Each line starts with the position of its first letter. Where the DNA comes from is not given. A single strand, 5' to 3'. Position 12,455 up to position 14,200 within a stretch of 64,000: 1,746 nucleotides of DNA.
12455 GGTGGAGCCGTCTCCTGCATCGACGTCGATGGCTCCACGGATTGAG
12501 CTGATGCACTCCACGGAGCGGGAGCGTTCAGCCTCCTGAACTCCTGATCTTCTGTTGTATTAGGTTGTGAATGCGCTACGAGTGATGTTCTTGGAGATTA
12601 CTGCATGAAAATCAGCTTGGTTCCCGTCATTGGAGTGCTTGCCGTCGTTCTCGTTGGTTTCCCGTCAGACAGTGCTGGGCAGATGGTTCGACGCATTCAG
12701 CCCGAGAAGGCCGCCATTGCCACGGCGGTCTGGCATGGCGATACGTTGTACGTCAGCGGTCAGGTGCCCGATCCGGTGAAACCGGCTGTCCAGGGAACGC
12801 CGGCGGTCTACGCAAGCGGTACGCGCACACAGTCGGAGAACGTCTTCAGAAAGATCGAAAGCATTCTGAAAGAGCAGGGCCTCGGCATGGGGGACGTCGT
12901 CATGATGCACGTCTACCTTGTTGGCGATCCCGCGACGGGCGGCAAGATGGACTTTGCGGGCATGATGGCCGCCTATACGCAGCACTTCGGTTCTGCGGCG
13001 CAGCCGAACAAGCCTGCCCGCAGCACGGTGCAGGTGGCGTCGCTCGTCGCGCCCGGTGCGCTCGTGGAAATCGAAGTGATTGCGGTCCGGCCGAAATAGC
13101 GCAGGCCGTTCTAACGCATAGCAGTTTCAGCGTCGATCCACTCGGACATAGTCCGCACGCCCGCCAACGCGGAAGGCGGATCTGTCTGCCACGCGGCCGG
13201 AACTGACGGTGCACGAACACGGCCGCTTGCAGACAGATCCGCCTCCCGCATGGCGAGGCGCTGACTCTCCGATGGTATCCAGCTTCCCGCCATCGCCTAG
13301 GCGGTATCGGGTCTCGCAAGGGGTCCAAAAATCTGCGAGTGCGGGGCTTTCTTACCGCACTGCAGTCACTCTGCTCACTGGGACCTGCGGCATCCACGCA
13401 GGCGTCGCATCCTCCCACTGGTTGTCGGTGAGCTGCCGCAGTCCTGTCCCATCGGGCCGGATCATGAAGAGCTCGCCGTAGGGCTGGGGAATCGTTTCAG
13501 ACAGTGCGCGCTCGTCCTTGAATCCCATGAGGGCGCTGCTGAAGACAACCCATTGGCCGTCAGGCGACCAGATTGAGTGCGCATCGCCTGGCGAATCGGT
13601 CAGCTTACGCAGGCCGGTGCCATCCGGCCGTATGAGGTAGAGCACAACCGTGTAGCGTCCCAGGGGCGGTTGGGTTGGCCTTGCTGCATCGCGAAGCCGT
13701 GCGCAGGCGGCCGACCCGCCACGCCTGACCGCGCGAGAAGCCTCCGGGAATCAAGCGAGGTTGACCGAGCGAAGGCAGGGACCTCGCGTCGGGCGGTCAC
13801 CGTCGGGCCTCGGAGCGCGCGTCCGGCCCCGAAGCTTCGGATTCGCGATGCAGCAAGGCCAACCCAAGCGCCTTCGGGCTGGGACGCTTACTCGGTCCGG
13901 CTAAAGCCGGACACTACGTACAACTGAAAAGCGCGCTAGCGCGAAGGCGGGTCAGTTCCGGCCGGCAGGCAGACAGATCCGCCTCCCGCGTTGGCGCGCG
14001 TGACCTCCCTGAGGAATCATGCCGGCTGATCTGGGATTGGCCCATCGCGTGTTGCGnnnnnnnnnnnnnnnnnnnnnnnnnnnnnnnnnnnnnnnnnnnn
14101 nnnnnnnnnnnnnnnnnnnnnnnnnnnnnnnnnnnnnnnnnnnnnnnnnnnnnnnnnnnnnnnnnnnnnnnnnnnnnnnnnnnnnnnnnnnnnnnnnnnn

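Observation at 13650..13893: ~200-nt palindromic element present twice with compensatory changes in its closing stem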

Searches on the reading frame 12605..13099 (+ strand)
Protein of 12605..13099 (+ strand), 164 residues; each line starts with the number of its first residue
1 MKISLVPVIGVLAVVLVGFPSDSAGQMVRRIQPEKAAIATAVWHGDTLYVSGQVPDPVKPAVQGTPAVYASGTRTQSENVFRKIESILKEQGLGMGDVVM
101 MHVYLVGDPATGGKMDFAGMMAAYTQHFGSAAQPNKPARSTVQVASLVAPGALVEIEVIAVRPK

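Call 48: search_protein_families(library=pfam, proteins=[window:12605-13099:+], max_evalue=0.01)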
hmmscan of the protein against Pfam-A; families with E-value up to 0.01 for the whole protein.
window:12605-13099:+ (164 aa): 1 family
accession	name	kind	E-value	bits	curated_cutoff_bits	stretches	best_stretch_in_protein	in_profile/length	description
PF01042.26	Ribonuc_L-PSP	-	9.3e-22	77.7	27.3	1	40-161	13-120/121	Endoribonuclease L-PSP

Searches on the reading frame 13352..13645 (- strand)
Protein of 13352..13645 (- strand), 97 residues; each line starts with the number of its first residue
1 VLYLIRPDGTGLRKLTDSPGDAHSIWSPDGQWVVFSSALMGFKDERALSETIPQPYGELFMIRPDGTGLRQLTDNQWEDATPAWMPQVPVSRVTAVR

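Call 48: search_protein_families(library=pfam, proteins=[window:13352-13645:-], max_evalue=0.01)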
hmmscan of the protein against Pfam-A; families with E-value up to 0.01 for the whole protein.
window:13352-13645:- (97 aa): 1 family
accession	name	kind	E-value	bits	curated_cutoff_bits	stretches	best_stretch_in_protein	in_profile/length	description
PF07676.18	PD40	-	4.6e-07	30.1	20.9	1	12-37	1-27/38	WD40-like Beta Propeller Repeat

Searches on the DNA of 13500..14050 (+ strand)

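Call 6: search_rna_families(source=window, start=13500, end=14050, threshold=evalue, max_evalue=10, show_alignments=3)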
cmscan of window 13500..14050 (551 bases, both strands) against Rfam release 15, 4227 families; matches with E-value up to 10: 3.
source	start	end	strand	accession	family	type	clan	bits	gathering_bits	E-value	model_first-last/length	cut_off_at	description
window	13931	13999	+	RF03646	MIR9776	Gene; miRNA;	-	23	100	0.21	1-84/84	no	MIR9776 microRNA precursor family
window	13927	14050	-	RF01732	asd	Gene; sRNA;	-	15.2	84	1.9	1-146/146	no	MarS sRNA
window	13789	13911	-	RF02836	Bcj14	Gene; sRNA;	-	14.5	59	3.8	1-171/171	no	Burkholderia RNA 14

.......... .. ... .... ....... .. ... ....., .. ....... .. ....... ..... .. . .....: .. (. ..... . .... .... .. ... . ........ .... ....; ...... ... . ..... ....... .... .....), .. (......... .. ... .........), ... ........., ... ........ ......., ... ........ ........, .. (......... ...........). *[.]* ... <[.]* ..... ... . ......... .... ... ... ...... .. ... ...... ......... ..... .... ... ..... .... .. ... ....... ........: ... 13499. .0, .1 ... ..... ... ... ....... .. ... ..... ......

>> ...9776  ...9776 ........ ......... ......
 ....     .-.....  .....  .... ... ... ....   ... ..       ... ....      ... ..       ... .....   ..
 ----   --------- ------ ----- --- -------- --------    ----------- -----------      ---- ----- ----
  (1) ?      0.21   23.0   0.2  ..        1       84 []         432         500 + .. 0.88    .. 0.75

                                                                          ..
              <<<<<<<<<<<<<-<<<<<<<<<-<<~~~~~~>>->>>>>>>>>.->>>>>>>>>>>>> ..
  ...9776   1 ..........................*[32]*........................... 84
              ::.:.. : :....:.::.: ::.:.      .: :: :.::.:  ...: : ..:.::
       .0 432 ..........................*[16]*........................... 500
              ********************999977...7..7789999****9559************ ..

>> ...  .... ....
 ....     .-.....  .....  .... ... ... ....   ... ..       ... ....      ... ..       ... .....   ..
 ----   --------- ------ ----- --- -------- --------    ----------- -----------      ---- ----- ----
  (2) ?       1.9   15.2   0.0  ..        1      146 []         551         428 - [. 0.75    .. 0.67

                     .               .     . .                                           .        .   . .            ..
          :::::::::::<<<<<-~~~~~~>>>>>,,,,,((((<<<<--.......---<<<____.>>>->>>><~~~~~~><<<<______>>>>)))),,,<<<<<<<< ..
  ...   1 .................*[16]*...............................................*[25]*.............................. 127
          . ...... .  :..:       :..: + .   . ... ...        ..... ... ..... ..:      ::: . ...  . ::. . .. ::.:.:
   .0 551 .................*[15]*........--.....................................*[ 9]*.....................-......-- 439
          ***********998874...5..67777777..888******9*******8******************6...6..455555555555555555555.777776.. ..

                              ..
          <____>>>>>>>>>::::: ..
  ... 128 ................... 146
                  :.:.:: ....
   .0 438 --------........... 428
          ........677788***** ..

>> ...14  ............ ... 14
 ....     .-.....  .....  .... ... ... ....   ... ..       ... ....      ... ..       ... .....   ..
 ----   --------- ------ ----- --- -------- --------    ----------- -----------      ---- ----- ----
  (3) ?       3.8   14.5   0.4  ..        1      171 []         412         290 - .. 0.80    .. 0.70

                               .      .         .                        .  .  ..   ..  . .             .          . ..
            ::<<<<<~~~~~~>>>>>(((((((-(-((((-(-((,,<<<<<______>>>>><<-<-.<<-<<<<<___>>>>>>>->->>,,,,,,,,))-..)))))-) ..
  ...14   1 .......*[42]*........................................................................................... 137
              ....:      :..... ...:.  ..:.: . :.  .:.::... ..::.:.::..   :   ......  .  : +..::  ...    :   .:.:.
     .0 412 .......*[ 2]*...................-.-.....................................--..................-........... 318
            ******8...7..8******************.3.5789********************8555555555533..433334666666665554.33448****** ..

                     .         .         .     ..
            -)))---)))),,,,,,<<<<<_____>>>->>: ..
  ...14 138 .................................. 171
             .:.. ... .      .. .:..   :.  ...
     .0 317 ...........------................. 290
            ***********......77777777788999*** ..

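Call 64: build_rna_model(alignment_id=A3, structure=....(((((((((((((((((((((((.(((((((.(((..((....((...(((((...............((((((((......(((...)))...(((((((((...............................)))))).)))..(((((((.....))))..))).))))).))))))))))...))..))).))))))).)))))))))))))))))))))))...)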
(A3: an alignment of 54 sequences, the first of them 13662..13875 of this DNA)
Model R1 built from alignment A3 (54 sequences, 233 columns); structure: as given.
model positions 212; base pairs 69; branch points 2; effective number of sequences 1.32; information 0.59 bits per position. Calibrated on 0.2 Mb of random sequence (short: E-values are rough).
structure used (alignment columns):
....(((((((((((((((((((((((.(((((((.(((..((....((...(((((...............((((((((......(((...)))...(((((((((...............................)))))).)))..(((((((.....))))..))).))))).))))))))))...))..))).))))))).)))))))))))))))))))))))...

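Call 65: search_with_rna_model(model_id=R1, source=window, max_evalue=1, filters=off)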
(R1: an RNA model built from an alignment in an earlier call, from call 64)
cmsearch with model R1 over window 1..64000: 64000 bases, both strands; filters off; matches with E-value up to 1: 66.
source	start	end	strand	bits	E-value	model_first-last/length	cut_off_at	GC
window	13662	13875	+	198.3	2.7e-48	1-212/212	no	0.71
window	35422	35619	+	183.5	1.3e-44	1-212/212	no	0.65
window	35422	35619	-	58.8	1.6e-13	1-212/212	no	0.65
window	13662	13875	-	50.7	1.6e-11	1-212/212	no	0.71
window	13164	13254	-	35.5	1e-07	1-212/212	no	0.68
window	22080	22150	-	33.4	3.3e-07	1-212/212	no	0.52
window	22080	22150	+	33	4.1e-07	1-212/212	no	0.52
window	35194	35280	-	29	4e-06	1-212/212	no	0.62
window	13164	13254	+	27.3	1.1e-05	1-212/212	no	0.68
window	40967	41055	+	27.3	1.1e-05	1-212/212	no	0.62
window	46062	46147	+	26.9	1.4e-05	1-212/212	no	0.58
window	35194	35280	+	26.6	1.6e-05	1-212/212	no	0.62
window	46062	46147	-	26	2.3e-05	1-212/212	no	0.58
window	45179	45264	-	24.7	4.8e-05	1-212/212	no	0.53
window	45179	45264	+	23.4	9.9e-05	1-212/212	no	0.53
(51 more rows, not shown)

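Call 73: search_with_rna_model(model_id=R1, sources=[L110, L112, L113, L116, L117, L118, L119, L120, L121, L122, L123, L124, L125, L126, L127, L128, L129, L130, L131, L132, L134, L135, L137, L138, L140, L141, L142, L143, L144, L145, L146, L148, L149, L150, L152, L153, L155, L156, L157, L158, L159, L160, L161, L162, L163, L164, L165, L166, L167, L168, L169, L170, L172, L173, L174, L176, L178, L180, L181, L183, L185, L186, L187, L189, L191, L192, L193, L195, L196, L197, L198, L199, L201, L203, L204, L205, L206, L208, L209, L210, L211, L212, L213, L214, L215, L216, L217, L218, L220, L222, L223, L225, L226, L227, L228, L229], max_evalue=0.000001, make_alignment=true)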
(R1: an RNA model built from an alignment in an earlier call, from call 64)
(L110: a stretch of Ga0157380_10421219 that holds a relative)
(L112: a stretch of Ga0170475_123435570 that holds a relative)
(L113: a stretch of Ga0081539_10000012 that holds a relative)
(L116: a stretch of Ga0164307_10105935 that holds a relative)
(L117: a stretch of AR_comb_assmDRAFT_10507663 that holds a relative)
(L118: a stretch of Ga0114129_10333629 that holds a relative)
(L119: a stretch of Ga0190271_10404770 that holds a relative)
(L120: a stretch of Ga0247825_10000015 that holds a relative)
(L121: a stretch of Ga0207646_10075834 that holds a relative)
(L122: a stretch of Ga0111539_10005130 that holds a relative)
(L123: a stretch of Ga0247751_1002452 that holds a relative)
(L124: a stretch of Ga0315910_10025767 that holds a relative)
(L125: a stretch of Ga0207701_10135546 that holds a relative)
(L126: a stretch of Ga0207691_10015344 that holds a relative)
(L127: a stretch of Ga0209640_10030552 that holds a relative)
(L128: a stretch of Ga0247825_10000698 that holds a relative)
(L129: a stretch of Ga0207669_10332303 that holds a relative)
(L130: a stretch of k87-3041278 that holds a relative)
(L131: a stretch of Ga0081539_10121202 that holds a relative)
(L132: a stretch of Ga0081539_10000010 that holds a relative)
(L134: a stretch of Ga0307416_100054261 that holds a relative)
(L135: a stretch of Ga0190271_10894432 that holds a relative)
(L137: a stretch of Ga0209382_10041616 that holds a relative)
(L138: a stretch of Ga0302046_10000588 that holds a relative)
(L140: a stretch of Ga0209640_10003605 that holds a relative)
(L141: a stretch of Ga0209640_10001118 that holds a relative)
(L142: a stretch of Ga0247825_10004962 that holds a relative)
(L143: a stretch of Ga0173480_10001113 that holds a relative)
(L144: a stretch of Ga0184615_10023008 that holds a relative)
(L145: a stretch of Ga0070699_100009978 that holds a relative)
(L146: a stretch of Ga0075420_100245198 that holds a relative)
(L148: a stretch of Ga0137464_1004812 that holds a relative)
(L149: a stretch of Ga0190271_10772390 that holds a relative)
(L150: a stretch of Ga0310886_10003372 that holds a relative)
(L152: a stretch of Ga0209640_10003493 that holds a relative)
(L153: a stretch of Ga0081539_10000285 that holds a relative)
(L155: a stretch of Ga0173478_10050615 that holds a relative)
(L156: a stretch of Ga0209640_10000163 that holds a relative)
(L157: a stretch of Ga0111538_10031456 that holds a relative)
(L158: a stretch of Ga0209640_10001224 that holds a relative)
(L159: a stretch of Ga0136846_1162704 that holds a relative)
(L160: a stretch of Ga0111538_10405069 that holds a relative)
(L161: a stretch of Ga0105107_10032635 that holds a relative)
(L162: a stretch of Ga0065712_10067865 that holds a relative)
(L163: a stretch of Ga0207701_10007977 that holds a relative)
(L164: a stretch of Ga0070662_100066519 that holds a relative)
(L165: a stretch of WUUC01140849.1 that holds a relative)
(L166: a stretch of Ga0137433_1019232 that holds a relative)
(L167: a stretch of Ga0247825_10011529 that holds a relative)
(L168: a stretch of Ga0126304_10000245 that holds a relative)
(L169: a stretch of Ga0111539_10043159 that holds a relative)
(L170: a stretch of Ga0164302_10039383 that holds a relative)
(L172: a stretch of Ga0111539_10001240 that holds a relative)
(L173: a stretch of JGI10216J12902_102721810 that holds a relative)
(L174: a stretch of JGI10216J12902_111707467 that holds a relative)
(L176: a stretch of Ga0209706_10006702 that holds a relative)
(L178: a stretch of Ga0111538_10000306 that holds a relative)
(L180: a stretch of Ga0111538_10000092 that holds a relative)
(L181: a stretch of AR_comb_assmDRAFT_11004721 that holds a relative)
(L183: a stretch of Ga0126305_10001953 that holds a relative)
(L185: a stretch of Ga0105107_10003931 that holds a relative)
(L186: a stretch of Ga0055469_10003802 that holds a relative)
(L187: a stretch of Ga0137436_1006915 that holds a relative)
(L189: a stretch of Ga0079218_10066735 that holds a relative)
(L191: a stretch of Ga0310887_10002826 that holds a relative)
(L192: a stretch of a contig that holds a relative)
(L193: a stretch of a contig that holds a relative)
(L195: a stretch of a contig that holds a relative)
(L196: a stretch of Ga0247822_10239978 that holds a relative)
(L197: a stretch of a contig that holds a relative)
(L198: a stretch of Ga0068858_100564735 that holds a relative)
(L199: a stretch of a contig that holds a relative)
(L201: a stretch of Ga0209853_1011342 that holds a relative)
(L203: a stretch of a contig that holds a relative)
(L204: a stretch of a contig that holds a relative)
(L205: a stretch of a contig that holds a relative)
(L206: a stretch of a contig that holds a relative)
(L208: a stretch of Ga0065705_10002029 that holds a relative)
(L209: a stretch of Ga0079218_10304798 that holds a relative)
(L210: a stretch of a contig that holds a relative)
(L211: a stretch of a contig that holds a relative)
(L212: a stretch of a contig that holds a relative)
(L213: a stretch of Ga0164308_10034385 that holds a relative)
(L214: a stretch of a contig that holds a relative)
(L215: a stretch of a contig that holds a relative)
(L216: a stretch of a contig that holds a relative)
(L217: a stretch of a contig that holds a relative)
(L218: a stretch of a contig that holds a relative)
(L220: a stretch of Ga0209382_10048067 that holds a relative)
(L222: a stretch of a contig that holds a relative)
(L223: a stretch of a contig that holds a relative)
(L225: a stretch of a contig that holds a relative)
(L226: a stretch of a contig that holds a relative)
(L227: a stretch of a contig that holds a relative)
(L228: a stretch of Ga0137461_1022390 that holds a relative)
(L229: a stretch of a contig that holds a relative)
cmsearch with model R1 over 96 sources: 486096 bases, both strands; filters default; matches with E-value up to 0.000001: 96.
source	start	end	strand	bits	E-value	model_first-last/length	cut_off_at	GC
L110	853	1063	-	208.4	6.1e-50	1-212/212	no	0.69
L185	4423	4637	-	193.1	3.9e-46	1-212/212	no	0.72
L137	1817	2027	-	187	1.3e-44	1-212/212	no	0.71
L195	1412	1622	+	187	1.3e-44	1-212/212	no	0.71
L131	698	896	-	175.8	8e-42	1-212/212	no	0.65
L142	2973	3167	-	167.4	9.7e-40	1-212/212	no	0.73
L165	1082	1279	-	160.4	5.4e-38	1-212/212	no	0.67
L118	1812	2008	-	147.4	9.7e-35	1-212/212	no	0.66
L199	29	230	+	145.2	3.3e-34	1-212/212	no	0.69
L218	2108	2325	-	141.3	3.2e-33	1-212/212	no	0.69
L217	1375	1574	+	141.1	3.7e-33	1-212/212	no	0.69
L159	97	298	-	138.3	1.7e-32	1-212/212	no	0.71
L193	761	978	-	136.6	4.7e-32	1-212/212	no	0.65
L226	287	485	+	136.3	5.6e-32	1-212/212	no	0.67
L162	2685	2905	-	134.8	1.3e-31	1-212/212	no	0.67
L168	6291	6512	-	132.9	4e-31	1-212/212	no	0.69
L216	751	970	+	132.4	5.4e-31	1-212/212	no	0.7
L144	1591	1789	+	132.3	5.6e-31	1-212/212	no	0.68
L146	295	494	-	130.2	1.8e-30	1-212/212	no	0.72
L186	946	1165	+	128.7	4.4e-30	1-212/212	no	0.68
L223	7218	7402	+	127.2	1e-29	1-212/212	no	0.66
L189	2084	2305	-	126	2.1e-29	1-212/212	no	0.68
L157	3315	3512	-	125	3.6e-29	1-212/212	no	0.67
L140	4416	4612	+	124.7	4.3e-29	1-212/212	no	0.69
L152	4940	5135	+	123.9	6.9e-29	1-212/212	no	0.68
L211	1334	1533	-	123.8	7.3e-29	1-212/212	no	0.74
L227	1263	1458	-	122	2e-28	1-212/212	no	0.66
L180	10520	10747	+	120.7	4.2e-28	1-212/212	no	0.68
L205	5622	5820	-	120.4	5.1e-28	1-212/212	no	0.66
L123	1024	1212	+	120.4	5.2e-28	1-212/212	no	0.65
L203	1620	1818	-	119.9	6.9e-28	1-212/212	no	0.72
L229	876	1083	+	119.8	7.3e-28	1-212/212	no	0.68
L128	8875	9073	+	119.5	8.5e-28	1-212/212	no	0.69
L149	269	468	+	118.6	1.5e-27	1-212/212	no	0.64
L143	6060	6259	+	117.7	2.5e-27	1-212/212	no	0.67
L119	285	479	+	117.3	3e-27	1-212/212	no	0.66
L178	4792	5003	-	116.5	4.9e-27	1-212/212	no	0.67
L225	565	762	-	116.2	5.6e-27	1-212/212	no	0.66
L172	990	1196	-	116.2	5.7e-27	1-212/212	no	0.67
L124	4143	4335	+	116.1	5.9e-27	1-212/212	no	0.68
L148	2662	2883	-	115.2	1e-26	1-212/212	no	0.68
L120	520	719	+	114.7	1.4e-26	1-212/212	no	0.68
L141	302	484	-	114.7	1.4e-26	1-212/212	no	0.67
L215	140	403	-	114.5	1.6e-26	1-212/212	no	0.7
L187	696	893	+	113.2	3.2e-26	1-212/212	no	0.7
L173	919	1107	+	112.2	5.9e-26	1-200/212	3'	0.66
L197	1835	2033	+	111.2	1e-25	1-212/212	no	0.66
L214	1607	1801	-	108.2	5.7e-25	1-212/212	no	0.65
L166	581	766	+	107.8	7.3e-25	1-212/212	no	0.66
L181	1862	2111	+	106.6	1.4e-24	1-212/212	no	0.7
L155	481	679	+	106.2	1.8e-24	1-212/212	no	0.7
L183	7023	7218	-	105.4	2.9e-24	1-212/212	no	0.66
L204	843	1029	+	105.2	3.2e-24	1-212/212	no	0.69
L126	2440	2638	-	104.6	4.4e-24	1-212/212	no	0.65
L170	1710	1909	-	102.2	1.8e-23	1-212/212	no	0.7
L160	278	474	-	102.2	1.8e-23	1-212/212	no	0.68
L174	901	1104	+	101.6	2.5e-23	1-212/212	no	0.67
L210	1005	1186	-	99.8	7e-23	1-212/212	no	0.66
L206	878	1075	-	99.6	7.9e-23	1-212/212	no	0.71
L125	77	276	+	97.7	2.4e-22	1-212/212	no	0.7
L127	459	699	+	96.2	5.7e-22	1-212/212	no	0.72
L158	10591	10817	-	95.8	7.1e-22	1-212/212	no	0.69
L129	758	980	-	95.3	9.3e-22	1-212/212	no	0.7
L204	612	810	+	95.3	9.5e-22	1-212/212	no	0.67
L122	2698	2854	+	94.3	1.6e-21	1-212/212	no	0.67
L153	62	260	+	91.4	8.5e-21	1-212/212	no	0.67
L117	1706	1950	+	90.8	1.2e-20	1-212/212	no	0.72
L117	934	1173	-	90.7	1.3e-20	1-212/212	no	0.72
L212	1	131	-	89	3.5e-20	34-179/212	no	0.7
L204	137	327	+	87.3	9.1e-20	1-212/212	no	0.68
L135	688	911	-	85.1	3.3e-19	1-212/212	no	0.68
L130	96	326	+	82.6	1.4e-18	1-212/212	no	0.7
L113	239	436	-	80.5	4.6e-18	1-212/212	no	0.71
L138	8368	8636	+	76.6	4.3e-17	1-212/212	no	0.73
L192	1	202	+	71.3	8.7e-16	22-191/212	no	0.71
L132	12435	12613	+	67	1e-14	1-212/212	no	0.69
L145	4811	5003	+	65.3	2.7e-14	1-212/212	no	0.69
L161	1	182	+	64.5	4.4e-14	79-212/212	5'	0.61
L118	1812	2008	+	58.4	1.5e-12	1-212/212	no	0.66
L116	3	106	+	57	3.3e-12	48-165/212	no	0.75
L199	29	230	-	56.8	3.6e-12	1-212/212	no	0.69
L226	287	485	-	52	5.9e-11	1-212/212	no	0.67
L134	1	85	+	48.3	4.8e-10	127-212/212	5'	0.73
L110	853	1063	+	45.7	2.1e-09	1-212/212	no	0.69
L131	698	896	+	45.3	2.6e-09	1-212/212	no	0.65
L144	1591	1789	-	43.2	9e-09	1-212/212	no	0.68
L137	1817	2027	+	40.9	3.3e-08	1-212/212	no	0.71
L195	1412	1622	-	40.9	3.3e-08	1-212/212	no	0.71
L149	269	468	-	40.1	5.4e-08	1-212/212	no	0.64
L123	801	1003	-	39.3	8.5e-08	1-212/212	no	0.68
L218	2106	2327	+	39.1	9.4e-08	1-212/212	no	0.68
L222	922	1031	-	38.9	1.1e-07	101-212/212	5'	0.73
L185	4423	4637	+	38.6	1.3e-07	1-212/212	no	0.72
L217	1375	1574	-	37.8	2e-07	1-212/212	no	0.69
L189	2084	2305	+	36.8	3.5e-07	1-212/212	no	0.68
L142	2973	3167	+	36.1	5.3e-07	1-212/212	no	0.73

Alignment A4: 96 matches aligned to the model, 452 columns, each read 5' to 3' on its own strand. Consensus structure (alignment columns), stored with it:
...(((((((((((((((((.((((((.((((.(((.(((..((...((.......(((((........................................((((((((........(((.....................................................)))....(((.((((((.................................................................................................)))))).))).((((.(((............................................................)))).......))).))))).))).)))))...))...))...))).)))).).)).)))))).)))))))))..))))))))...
